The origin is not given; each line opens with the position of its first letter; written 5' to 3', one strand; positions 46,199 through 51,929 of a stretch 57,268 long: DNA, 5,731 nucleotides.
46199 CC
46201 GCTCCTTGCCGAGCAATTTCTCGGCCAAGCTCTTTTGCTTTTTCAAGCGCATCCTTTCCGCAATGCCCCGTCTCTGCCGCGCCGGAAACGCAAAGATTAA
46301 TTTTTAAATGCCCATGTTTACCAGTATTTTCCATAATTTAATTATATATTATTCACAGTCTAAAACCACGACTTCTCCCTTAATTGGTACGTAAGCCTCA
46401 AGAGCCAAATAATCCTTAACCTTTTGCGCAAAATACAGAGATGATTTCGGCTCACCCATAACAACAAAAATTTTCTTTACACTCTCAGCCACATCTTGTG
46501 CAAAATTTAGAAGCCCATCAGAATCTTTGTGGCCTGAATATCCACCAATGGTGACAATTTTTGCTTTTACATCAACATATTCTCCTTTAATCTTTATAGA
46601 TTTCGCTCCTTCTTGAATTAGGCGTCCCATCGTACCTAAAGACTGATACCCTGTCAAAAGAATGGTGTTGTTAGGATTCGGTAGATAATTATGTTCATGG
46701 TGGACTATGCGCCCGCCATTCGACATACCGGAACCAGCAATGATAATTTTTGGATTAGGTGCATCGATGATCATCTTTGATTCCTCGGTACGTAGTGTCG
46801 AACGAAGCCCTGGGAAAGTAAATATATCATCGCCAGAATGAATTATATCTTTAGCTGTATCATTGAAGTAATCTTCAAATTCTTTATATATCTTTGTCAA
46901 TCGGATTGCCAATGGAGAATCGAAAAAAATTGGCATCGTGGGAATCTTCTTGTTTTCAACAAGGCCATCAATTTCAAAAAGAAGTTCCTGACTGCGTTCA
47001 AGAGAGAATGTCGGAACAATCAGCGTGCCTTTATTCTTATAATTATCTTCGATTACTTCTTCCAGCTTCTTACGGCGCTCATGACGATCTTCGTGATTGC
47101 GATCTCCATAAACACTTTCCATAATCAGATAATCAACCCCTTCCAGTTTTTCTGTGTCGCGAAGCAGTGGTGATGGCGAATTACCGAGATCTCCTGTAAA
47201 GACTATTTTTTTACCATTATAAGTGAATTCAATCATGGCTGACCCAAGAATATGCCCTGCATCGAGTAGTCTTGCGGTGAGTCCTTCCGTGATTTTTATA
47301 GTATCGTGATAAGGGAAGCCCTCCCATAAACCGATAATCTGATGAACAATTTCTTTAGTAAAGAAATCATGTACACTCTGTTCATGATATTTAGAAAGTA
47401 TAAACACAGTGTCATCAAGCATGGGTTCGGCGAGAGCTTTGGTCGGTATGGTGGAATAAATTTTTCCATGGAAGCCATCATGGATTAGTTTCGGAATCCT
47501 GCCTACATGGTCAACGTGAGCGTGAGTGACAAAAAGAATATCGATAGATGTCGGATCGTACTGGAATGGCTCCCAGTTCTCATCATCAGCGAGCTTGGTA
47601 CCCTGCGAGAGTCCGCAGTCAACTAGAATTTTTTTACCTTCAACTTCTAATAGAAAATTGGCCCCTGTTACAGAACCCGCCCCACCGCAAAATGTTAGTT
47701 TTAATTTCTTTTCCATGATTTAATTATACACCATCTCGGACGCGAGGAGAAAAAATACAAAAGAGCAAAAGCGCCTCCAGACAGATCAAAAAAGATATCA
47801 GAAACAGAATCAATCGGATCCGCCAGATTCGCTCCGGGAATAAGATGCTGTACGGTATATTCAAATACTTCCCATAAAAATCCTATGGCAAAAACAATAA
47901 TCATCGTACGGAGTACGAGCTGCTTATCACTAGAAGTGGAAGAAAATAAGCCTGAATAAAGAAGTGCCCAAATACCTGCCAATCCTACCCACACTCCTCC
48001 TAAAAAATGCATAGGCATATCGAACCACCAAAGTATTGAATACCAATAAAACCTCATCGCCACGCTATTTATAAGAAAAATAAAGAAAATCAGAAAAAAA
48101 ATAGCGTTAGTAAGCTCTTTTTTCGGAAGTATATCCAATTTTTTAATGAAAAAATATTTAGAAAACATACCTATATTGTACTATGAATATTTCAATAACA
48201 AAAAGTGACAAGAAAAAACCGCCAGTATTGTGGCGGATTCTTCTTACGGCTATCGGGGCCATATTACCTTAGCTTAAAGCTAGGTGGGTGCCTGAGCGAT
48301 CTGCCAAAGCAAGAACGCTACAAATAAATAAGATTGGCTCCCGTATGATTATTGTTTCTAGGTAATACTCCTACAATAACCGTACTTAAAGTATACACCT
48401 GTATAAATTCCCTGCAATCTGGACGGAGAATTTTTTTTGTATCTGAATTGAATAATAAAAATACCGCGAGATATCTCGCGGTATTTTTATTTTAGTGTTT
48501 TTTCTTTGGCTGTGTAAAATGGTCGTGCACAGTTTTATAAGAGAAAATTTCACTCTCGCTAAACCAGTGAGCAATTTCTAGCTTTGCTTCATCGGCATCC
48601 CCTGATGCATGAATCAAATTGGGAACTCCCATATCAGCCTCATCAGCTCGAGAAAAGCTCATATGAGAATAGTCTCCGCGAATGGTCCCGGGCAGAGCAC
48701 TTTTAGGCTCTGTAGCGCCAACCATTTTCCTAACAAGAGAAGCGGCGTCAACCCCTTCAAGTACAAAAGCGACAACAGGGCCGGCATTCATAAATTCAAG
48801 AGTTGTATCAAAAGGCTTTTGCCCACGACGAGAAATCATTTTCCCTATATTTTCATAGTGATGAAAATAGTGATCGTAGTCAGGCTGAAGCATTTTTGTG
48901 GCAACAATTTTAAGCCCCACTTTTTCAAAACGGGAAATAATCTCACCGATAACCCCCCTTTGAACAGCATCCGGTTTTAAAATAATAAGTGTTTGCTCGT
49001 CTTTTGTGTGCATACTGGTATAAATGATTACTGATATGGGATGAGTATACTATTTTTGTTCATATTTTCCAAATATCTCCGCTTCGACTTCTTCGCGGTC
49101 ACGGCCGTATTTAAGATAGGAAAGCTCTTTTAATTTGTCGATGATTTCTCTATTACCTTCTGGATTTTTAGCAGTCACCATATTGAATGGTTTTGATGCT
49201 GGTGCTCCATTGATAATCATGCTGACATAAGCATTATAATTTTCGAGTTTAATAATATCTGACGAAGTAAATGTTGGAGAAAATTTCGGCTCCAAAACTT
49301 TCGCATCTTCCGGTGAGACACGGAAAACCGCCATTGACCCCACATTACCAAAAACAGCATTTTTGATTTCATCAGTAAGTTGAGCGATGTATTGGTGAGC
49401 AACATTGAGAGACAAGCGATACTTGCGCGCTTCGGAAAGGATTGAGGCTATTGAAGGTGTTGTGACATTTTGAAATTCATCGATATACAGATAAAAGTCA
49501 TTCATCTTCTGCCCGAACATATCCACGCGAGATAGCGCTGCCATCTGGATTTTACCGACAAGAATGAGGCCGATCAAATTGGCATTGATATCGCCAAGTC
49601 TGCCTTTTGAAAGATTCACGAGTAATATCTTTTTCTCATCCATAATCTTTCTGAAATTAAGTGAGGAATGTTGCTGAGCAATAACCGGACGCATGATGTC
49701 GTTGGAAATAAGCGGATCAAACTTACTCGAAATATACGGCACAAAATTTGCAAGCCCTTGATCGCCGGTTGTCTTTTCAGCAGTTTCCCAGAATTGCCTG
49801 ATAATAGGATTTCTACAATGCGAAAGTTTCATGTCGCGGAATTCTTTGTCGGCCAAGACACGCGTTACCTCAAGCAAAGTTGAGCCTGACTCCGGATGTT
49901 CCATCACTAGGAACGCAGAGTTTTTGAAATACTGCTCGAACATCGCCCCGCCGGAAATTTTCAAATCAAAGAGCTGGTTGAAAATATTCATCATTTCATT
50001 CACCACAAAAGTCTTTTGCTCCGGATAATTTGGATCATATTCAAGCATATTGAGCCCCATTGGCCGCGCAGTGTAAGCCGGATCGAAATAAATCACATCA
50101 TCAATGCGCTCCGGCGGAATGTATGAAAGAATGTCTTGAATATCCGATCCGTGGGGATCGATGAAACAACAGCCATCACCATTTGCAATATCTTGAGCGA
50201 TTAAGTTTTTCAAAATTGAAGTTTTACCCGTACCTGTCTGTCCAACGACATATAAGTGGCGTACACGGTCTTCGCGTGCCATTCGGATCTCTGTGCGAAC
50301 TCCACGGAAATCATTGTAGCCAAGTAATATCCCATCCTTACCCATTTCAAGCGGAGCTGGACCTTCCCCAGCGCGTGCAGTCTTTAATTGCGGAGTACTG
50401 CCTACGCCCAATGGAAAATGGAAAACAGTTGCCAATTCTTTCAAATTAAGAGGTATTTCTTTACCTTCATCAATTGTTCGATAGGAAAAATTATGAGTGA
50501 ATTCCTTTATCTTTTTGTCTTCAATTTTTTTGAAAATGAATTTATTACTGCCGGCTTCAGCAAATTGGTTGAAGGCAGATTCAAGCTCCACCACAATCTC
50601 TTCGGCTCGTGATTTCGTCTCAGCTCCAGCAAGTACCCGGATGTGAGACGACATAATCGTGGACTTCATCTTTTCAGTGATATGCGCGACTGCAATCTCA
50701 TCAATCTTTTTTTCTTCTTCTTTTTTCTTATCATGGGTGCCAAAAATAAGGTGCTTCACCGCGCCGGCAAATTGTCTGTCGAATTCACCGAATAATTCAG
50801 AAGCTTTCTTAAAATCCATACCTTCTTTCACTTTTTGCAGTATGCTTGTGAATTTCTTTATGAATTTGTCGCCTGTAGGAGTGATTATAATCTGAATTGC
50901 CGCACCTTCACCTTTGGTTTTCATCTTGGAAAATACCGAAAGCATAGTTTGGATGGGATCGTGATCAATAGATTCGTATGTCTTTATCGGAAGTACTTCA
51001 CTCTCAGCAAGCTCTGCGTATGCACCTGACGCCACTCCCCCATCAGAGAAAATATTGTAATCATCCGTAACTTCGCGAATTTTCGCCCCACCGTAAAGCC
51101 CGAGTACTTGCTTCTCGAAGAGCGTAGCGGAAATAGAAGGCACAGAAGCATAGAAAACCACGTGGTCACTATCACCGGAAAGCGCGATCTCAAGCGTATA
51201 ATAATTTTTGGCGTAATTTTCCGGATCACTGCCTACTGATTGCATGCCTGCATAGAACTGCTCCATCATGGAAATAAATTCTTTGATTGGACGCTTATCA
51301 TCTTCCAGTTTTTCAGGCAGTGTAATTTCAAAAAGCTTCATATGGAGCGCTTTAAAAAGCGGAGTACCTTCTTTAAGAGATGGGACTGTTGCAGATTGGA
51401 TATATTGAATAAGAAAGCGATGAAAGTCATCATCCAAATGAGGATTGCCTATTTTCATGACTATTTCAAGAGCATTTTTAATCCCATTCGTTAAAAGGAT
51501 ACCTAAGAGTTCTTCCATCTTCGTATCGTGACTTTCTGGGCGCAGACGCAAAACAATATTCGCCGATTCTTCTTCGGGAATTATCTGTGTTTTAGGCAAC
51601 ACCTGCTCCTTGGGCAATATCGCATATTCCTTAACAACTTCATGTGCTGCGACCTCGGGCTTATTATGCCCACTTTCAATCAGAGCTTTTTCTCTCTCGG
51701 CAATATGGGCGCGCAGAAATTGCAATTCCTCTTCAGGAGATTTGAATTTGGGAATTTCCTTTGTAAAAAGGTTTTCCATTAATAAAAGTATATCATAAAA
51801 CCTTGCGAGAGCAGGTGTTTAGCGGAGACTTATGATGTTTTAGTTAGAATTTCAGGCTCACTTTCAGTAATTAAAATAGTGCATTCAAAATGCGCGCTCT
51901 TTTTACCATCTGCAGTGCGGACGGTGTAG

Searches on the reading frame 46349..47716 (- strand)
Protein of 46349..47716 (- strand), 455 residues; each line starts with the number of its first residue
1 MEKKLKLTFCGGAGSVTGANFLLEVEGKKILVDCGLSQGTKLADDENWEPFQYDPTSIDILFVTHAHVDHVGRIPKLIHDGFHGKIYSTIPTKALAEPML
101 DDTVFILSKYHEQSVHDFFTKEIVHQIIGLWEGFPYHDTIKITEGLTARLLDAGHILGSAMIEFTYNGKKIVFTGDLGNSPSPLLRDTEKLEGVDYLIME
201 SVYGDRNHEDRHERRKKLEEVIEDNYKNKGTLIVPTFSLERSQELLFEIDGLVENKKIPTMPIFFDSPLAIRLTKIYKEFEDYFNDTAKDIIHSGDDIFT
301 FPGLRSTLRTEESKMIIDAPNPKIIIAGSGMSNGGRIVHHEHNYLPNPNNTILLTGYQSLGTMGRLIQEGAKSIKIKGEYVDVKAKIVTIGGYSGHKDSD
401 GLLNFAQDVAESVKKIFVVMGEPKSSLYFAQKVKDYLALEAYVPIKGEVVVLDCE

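Call 17: search_protein_families(library=pfam, proteins=[window:46349-47716:-], max_evalue=0.00001)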
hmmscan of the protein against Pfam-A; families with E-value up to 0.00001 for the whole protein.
window:46349-47716:- (455 aa): 5 families
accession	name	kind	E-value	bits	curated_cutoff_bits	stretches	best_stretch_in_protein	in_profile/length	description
PF10996.14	Beta-Casp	-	8.7e-34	117.1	27.7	1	243-366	2-119/120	Beta-Casp domain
PF00753.33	Lactamase_B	-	9.9e-13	48.9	22.7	1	21-196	9-162/196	Metallo-beta-lactamase superfamily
PF16661.11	Lactamase_B_6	-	5.1e-11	42.7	27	1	22-178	1-163/193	Metallo-beta-lactamase superfamily domain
PF12706.13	Lactamase_B_2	-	7.2e-11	42.5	27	1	29-207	2-171/200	Beta-lactamase superfamily domain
PF07521.17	RMMBL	-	8e-11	42.2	21.6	1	381-444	2-63/63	Zn-dependent metallo-hydrolase RNA specificity domain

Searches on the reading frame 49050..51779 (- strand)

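Call 17: search_protein_families(library=pfam, proteins=[window:49050-51779:-], max_evalue=0.00001)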
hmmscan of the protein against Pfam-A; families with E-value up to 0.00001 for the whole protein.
window:49050-51779:- (909 aa): 1 family
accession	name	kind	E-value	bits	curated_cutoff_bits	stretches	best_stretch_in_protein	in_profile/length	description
PF10412.15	TrwB_AAD_bind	-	2.7e-06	27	20.5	0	500-546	9-55/387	Type IV secretion-system coupling protein DNA-binding domain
